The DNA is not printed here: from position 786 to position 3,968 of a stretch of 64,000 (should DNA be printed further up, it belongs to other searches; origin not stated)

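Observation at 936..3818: Single-chain MmeI-like restriction-modification enzyme next to an orphan antitoxin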

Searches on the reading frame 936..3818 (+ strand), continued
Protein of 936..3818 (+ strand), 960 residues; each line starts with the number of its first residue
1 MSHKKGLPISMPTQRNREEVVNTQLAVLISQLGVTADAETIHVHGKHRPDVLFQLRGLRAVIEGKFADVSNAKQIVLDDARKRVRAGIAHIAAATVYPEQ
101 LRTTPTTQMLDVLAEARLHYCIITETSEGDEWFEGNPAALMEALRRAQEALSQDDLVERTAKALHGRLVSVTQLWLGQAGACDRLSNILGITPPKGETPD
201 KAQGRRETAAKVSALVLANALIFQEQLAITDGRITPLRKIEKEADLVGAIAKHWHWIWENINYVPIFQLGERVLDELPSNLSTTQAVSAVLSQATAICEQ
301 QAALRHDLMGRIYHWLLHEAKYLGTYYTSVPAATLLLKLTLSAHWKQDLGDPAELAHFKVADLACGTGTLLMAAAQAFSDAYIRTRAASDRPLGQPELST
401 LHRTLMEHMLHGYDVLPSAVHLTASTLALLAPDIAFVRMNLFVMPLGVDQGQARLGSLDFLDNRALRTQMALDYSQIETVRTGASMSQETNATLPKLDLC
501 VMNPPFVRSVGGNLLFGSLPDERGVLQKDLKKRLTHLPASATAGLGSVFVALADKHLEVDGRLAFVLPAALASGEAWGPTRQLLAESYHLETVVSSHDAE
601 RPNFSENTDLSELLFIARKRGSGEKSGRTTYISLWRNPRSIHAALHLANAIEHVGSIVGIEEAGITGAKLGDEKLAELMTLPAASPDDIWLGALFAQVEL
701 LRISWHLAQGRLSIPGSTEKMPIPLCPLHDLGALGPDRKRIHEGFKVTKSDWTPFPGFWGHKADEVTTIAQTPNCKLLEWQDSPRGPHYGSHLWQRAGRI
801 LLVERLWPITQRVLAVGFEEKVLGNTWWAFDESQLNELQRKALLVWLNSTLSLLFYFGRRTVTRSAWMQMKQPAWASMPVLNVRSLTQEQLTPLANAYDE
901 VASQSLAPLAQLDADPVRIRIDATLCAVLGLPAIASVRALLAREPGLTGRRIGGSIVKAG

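Call 28: predict_structure(alignment_id=A1)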
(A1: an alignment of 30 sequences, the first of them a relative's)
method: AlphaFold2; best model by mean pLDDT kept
length: 950 residues; sequences in the alignment: 30
mean_pLDDT: 74.4   pTM: 0.65
mean pLDDT of the five models: 74.4, 73.0, 71.9, 71.0, 68.1
residues with pLDDT >= 90: 212; 70-90: 404; 50-70: 214; < 50: 120
segments of 3 or more residues with pLDDT < 50: 1-5, 23-39, 146-148, 292-301, 310-315, 404-413, 459-480, 495-510, 531-533, 854-856, 941-950
pLDDT, mean of each block of 10 residues (from residue 1): 56 77 44 43 60 84 84 65 88 80 87 74 87 76 52 61 69 67 65 71 70 67 75 82 76 59 77 77 68 46 49 56 88 85 85 59 77 89 76 68 44 50 58 56 59 59 29 31 76 53 42 62 66 61 84 82 69 88 85 66 88 90 87 85 88 84 86 77 81 90 86 94 90 89 88 88 93 89 94 84 93 92 94 97 86 60 86 96 96 92 92 95 91 71 39
secondary structure, 60 per line:
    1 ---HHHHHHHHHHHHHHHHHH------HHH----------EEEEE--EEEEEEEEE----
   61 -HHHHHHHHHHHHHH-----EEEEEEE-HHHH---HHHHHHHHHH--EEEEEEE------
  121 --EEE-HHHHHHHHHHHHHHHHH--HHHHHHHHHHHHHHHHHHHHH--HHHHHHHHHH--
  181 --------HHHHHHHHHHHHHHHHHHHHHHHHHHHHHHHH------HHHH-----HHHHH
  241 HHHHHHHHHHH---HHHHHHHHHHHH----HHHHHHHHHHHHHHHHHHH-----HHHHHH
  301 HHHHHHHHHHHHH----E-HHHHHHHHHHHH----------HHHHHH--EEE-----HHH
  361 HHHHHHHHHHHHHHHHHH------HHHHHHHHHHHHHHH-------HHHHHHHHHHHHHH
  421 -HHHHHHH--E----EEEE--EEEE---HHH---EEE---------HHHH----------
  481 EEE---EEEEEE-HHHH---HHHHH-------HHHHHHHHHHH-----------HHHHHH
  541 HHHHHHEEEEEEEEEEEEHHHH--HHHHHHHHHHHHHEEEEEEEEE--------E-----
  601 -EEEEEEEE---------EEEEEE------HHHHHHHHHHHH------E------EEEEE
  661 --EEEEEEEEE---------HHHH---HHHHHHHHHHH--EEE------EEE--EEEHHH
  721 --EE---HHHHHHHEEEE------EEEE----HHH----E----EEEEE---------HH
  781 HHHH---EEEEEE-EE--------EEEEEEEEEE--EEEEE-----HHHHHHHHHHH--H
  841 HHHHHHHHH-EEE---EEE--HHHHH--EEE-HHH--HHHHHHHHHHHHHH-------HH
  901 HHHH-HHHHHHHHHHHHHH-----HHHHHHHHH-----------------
elements in order (helices of 4 or more, strands of 3 or more residues): H4-21 E41-45 E48-56 H62-75 E81-87 H89-92 H96-105 E108-114 E123-125 H127-143 H146-166 H169-178 H189-220 H227-230 H236-251 H255-266 H271-289 H295-313 H320-331 H342-347 E350-352 H358-378 H385-399 H407-420 H422-428 E436-439 E442-445 E455-457 H467-470 E481-483 E487-492 H494-497 H501-505 H513-523 H535-546 E547-558 H559-562 H565-577 E578-586 E602-609 E619-624 H631-642 E656-660 E663-671 H681-684 H688-698 E701-703 E710-712 E715-717 H728-734 E735-738 E745-748 E765-769 H779-784 E788-793 E805-814 E817-821 H827-837 H840-849 E851-853 E857-859 H862-866 E869-871 H878-891 H899-904 H906-919 H925-933

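Call 30: fold_search(model_id=the predicted structure, library=pdb)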
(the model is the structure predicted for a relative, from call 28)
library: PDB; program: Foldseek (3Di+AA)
matches with E <= 10: 497; with E <= 0.001: 84
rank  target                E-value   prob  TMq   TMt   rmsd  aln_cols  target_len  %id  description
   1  3s1s                  2.6e-12  1.00  0.26  0.28  23.7      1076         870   12  Characterization and crystal structure of the type IIG restriction endonuclease BpuSI (released 2011-07-13)
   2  7lni_A                2.9e-12  1.00  0.40  0.64   7.9       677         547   11  SeMet CamA Adenine Methyltransferase Complexed to Cognate Substrate DNA (released 2021-05-19)
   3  8cxs_A                5.8e-12  1.00  0.38  0.62   8.6       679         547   11  CamA Adenine Methyltransferase Complexed to Cognate Substrate DNA and Inhibitor MTA (released 2023-01-11)
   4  7lt5_B                5.8e-12  1.00  0.38  0.59   9.5       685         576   11  CamA Adenine Methyltransferase Complexed to Cognate Substrate DNA and Cofactor SAH (released 2021-05-19)
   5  7lni_B                1.1e-11  1.00  0.38  0.62   8.8       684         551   11  SeMet CamA Adenine Methyltransferase Complexed to Cognate Substrate DNA (released 2021-05-19)
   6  7lt5_A                1.5e-11  1.00  0.39  0.62   7.4       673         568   11  CamA Adenine Methyltransferase Complexed to Cognate Substrate DNA and Cofactor SAH (released 2021-05-19)
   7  7lni_C                1.5e-11  1.00  0.39  0.63   8.1       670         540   10  SeMet CamA Adenine Methyltransferase Complexed to Cognate Substrate DNA (released 2021-05-19)
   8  7rfn_A                1.9e-11  1.00  0.39  0.63   8.1       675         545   11  CamA Adenine Methyltransferase Complexed to Cognate Substrate DNA and Inhibitor SGC8158 (released 2021-09-15)
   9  7lnj_A                2.0e-11  1.00  0.40  0.65   7.0       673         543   11  CamA Adenine Methyltransferase Complexed to Cognate Substrate DNA (released 2021-05-19)
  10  7rfl_B                2.3e-11  1.00  0.39  0.62   7.5       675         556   11  CamA Adenine Methyltransferase Complexed to Cognate Substrate DNA and Inhibitor SGC0946 (released 2021-09-15)
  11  8cy2_A                2.6e-11  1.00  0.39  0.64   7.2       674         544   11  CamA Adenine Methyltransferase Complexed to Cognate Substrate DNA and Inhibitor APNEA (Compound 9) (released 2023-01-11)
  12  7rfm_C                3.1e-11  1.00  0.39  0.63   7.3       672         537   10  CamA Adenine Methyltransferase Complexed to Cognate Substrate DNA and Inhibitor EPZ004777 (released 2021-09-15)
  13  7rfl_A                3.2e-11  1.00  0.40  0.64   7.5       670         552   12  CamA Adenine Methyltransferase Complexed to Cognate Substrate DNA and Inhibitor SGC0946 (released 2021-09-15)
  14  7lt5_C                3.2e-11  1.00  0.38  0.60   8.0       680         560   10  CamA Adenine Methyltransferase Complexed to Cognate Substrate DNA and Cofactor SAH (released 2021-05-19)
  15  8vpg_A                3.3e-11  1.00  0.39  0.64   7.6       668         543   11  CamA Adenine Methyltransferase Complexed to Cognate Substrate DNA and Containing Quinoline-based SGI-1027 Analog 455 (released 2024-09-25)
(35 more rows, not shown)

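Call 56: search_dna_similar(query=P0001, collection=plasmids, mode=protein, max_rows=15)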
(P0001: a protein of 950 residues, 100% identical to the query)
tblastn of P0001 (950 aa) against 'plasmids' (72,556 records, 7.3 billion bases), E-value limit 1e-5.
Records with a match: 5; places in all: 5; records where one place covers at least 80% of the query: 2.
Best place of each record, by identity: 60-80% 1; <60% 4.
By first word of the organism name: Aminobacter 1; Sulfuricystis 1; Nitrosospira 1; Methanothermobacter 1; Halorussus 1.
By predicted mobility (MOB-suite, as given by PLSDB): non-mobilizable 3; mobilizable 2.
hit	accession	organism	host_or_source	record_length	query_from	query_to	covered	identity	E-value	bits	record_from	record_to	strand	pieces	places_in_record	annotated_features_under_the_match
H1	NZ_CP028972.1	Aminobacter sp. MSH1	Soil,Dichlobenil-treated soil sampled ...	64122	1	943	99%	61.2%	0e+0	1144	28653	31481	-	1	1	N-6 DNA methylase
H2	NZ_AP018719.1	Sulfuricystis multivorans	-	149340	5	942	99%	54.6%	0e+0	964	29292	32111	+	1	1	hypothetical protein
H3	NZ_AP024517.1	Nitrosospira sp. NRS527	Oryza sativa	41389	193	766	60%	29.1%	3e-52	207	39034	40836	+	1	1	none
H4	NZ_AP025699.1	Methanothermobacter tenebrarum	-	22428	1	649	68%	24.6%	2e-24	118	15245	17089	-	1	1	N-6 DNA methylase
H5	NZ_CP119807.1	Halorussus lipolyticus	cell culture,coastal saline-alkali land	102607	175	670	52%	26.0%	1e-26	125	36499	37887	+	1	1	N-6 DNA methylase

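Call 58: get_annotated_region(hit=H1, flank=7000)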
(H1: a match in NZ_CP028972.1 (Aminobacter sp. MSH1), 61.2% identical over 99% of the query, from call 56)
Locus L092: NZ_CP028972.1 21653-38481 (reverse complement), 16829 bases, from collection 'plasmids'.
description: Aminobacter sp. MSH1 plasmid pUSP4, complete sequence
organism: Aminobacter sp. MSH1 (NCBI taxid 374606)
taxonomy: Bacteria; Pseudomonadota; Alphaproteobacteria; Hyphomicrobiales; Phyllobacteriaceae; Aminobacter; Aminobacter sp. MSH1
host: -; source: Soil,Dichlobenil-treated soil sampled from the courtyard of a former plant nursery located above a ...; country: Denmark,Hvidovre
typing (MOB-suite, as given by PLSDB): mobilizable; relaxase MOBP
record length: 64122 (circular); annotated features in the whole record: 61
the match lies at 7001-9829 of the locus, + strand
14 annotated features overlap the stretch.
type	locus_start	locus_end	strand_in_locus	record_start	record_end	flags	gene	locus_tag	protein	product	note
CDS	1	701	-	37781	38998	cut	-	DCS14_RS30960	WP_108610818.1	MFS transporter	GO:0055085 - transmembrane transport [Evidence IEA]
CDS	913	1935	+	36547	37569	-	-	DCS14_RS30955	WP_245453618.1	L-histidine N(alpha)-methyltransferase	-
CDS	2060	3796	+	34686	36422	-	-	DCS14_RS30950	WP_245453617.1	hybrid sensor histidine kinase/response regulator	-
CDS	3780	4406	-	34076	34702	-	-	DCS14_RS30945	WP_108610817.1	response regulator transcription factor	GO:0000160 - phosphorelay signal transduction system [Evidence IEA]; GO:0006355 - regulation of DNA-templated ...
CDS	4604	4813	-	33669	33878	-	-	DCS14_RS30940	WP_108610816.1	hypothetical protein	-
CDS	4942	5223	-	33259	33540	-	-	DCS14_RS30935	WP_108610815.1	hypothetical protein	-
CDS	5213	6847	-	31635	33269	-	-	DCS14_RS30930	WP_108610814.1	DUF5710 domain-containing protein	-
CDS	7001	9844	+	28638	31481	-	-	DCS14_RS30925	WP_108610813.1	N-6 DNA methylase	GO:0006306 - DNA methylation [Evidence IEA]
CDS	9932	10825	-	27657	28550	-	-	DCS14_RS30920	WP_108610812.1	zincin-like metallopeptidase domain-containing protein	-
CDS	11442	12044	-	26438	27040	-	-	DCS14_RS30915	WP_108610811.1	methyltransferase type 11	-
CDS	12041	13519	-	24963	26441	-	-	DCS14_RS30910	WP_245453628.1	DUF3560 domain-containing protein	-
CDS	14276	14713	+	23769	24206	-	-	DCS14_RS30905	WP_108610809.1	hypothetical protein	-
CDS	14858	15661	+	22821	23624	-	-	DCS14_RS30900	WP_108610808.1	lytic transglycosylase domain-containing protein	-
CDS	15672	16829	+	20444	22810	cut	-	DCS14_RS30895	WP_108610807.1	DNA topoisomerase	GO:0006265 - DNA topological change [Evidence IEA]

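Call 59: get_annotated_region(hit=H4, flank=6000)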
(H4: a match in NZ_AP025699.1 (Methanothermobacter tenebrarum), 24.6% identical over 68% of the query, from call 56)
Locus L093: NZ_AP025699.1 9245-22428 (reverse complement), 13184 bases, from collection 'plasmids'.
description: Methanothermobacter tenebrarum strain RMAS plasmid pRMAS01, complete sequence
organism: Methanothermobacter tenebrarum (NCBI taxid 680118)
taxonomy: Archaea; Euryarchaeota; Methanobacteria; Methanobacteriales; Methanobacteriaceae; Methanothermobacter; Methanothermobacter tenebrarum
host: -; source: -; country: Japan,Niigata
typing (MOB-suite, as given by PLSDB): non-mobilizable
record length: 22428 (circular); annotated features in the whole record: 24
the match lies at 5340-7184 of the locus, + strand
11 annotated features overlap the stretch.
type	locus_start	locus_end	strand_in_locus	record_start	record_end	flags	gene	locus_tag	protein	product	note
CDS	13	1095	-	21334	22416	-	-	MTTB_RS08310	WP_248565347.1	AAA family ATPase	-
CDS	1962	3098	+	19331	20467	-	-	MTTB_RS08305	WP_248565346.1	HNH endonuclease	-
CDS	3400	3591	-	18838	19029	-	-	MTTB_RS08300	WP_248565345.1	hypothetical protein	-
CDS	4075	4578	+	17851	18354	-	-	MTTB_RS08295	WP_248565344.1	hypothetical protein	-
CDS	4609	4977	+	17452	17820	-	-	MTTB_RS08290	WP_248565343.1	hypothetical protein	-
CDS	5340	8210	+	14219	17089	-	-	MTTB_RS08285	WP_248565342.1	N-6 DNA methylase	-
CDS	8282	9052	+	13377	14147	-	-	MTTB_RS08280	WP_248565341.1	hypothetical protein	-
CDS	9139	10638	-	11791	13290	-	-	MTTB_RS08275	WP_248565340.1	MBL fold metallo-hydrolase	-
CDS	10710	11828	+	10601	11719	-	-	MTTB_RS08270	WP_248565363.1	hypothetical protein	-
CDS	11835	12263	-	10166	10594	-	-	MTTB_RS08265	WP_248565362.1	hypothetical protein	-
CDS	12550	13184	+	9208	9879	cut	-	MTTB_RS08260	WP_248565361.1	nuclease-related domain-containing protein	-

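Call 61: search_protein_families(library=pfam, proteins=[L093:5340-8207:+, L092:5213-6847:-, L092:9932-10825:-], max_evalue=0.01)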
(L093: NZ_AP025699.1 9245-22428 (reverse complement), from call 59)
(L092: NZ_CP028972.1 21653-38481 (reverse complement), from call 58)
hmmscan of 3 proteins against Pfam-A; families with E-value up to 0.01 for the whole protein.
L093:5340-8207:+ (956 aa): 5 families
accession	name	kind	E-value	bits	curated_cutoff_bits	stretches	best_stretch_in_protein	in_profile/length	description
PF02384.22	N6_Mtase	-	1.2e-21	77.8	20.4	1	310-598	27-250/311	N-6 DNA Methylase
PF07669.17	Eco57I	-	5.6e-16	59.5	25.3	1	375-559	2-165/171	Eco57I restriction-modification methylase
PF20473.4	MmeI_Mtase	-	5.2e-08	32.8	27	1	330-415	20-106/259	MmeI, DNA-methyltransferase domain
PF01170.24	UPF0020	-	3.6e-05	24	22.3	1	324-405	23-108/197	RMKL-like, methyltransferase domain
PF05175.20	MTS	-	0.0024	18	23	0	455-486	85-116/170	Methyltransferase small domain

L092:5213-6847:- (544 aa): 2 families
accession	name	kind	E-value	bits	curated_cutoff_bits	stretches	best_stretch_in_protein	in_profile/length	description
PF18974.5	DUF5710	-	1.5e-18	66.6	26.5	1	49-93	1-44/44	Domain of unknown function (DUF5710)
PF13362.12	Toprim_3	-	2e-09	38.2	27.2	1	347-465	2-93/95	Toprim domain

L092:9932-10825:- (297 aa): 3 families
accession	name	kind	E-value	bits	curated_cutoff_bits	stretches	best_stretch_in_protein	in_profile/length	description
PF18818.7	MPTase-PolyVal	-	3.8e-45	153.5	27.5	1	147-277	1-126/126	Zincin-like metallopeptidase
PF08401.16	ArdcN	-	2.3e-34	118.7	22.6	1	6-122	2-123/123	N-terminal domain of anti-restriction factor ArdC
PF20054.4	Tc-38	-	0.0012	18.9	23.2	1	56-89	16-49/70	Trypanosoma Tc-38 (p38) protein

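Call 72: search_solved_structures(query=A1, max_evalue=1)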
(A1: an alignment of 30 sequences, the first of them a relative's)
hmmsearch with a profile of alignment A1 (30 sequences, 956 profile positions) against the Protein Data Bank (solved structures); distinct sequences matched with E-value up to 1: 0.

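Call 73: search_dna_similar(query=P0001, collection=phages, mode=protein, max_rows=10)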
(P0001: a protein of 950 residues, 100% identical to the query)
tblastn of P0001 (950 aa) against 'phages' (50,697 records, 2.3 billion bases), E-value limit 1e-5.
Records with a match: 11; places in all: 11; records where one place covers at least 80% of the query: 0.
Best place of each record, by identity: <60% 11.
By first word of the organism name: Halorubrum 10; Hardygib1 1.
By host as written in the record: Halorubrum sp. 7; Halorubrum sodomense 2; Halorubrum sp. LN27 1; Haloferax gibbonsii Ma2.38 1.
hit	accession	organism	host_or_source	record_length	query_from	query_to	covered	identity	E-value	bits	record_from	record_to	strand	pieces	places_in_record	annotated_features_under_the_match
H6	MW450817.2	Halorubrum virus VOLN27B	Halorubrum sp. LN27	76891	175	624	47%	27.8%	7e-30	134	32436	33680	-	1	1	SAM-dependent DNA methyltransferase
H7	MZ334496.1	Halorubrum tailed virus 10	Halorubrum sp.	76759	175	624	47%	27.6%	7e-30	134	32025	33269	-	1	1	type IIG restriction modification enzyme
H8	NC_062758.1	Halorubrum tailed virus 10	Halorubrum sp.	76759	175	624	47%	27.6%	7e-30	134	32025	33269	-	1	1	type IIG restriction modification enzyme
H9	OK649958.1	Hardygib1 virus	Haloferax gibbonsii Ma2.38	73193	175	624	47%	27.4%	2e-30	137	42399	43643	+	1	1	DNA methylase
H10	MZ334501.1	Halorubrum sodomense tailed virus 4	Halorubrum sodomense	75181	175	624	47%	27.4%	2e-30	137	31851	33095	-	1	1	type IIG restriction modification enzyme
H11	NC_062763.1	Halorubrum sodomense tailed virus 4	Halorubrum sodomense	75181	175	624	47%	27.4%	2e-30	137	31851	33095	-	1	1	type IIG restriction modification enzyme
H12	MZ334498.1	Halorubrum virus HRTV-20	Halorubrum sp.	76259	175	624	47%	27.4%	2e-30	137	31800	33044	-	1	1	type IIG restriction modification enzyme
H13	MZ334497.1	Halorubrum virus HRTV-18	Halorubrum sp.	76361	175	624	47%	27.4%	2e-30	137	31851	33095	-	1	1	type IIG restriction modification enzyme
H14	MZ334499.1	Halorubrum virus HRTV-22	Halorubrum sp.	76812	175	624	47%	27.4%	2e-30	137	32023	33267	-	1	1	type IIG restriction modification enzyme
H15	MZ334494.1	Halorubrum virus HRTV-19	Halorubrum sp.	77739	175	624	47%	27.4%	2e-30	137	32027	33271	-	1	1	type IIG restriction modification enzyme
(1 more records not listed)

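Call 74: get_annotated_region(hit=H7, flank=2500)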
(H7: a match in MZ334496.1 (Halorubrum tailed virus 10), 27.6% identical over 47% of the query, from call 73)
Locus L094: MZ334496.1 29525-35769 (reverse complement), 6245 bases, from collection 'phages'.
description: Halorubrum tailed virus 10 isolate HRTV-10/43, complete genome.
organism: Halorubrum tailed virus 10 (NCBI taxid 2877991)
taxonomy: Viruses; Duplodnaviria; Heunggongvirae; Uroviricota; Caudoviricetes; Thumleimavirales; Hafunaviridae; Haloferacalesvirus; Haloferacalesvirus HRTV10
host: Halorubrum sp.; source: solar saltern; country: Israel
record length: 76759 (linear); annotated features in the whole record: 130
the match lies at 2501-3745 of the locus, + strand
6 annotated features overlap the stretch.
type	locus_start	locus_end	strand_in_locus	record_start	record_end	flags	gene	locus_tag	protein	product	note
CDS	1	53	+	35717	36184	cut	-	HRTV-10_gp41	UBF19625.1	winged HTH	-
CDS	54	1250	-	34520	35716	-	-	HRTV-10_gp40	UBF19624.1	integrase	-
tRNA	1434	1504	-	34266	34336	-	-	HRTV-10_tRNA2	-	tRNA-Thr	tRNA-Thr (anticodon GGT)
CDS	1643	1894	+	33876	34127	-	-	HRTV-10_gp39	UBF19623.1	hypothetical protein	-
CDS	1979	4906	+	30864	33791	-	-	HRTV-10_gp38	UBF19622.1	type IIG restriction modification enzyme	-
CDS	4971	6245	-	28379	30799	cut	-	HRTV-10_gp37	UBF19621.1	class II ribonucleotide reductase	-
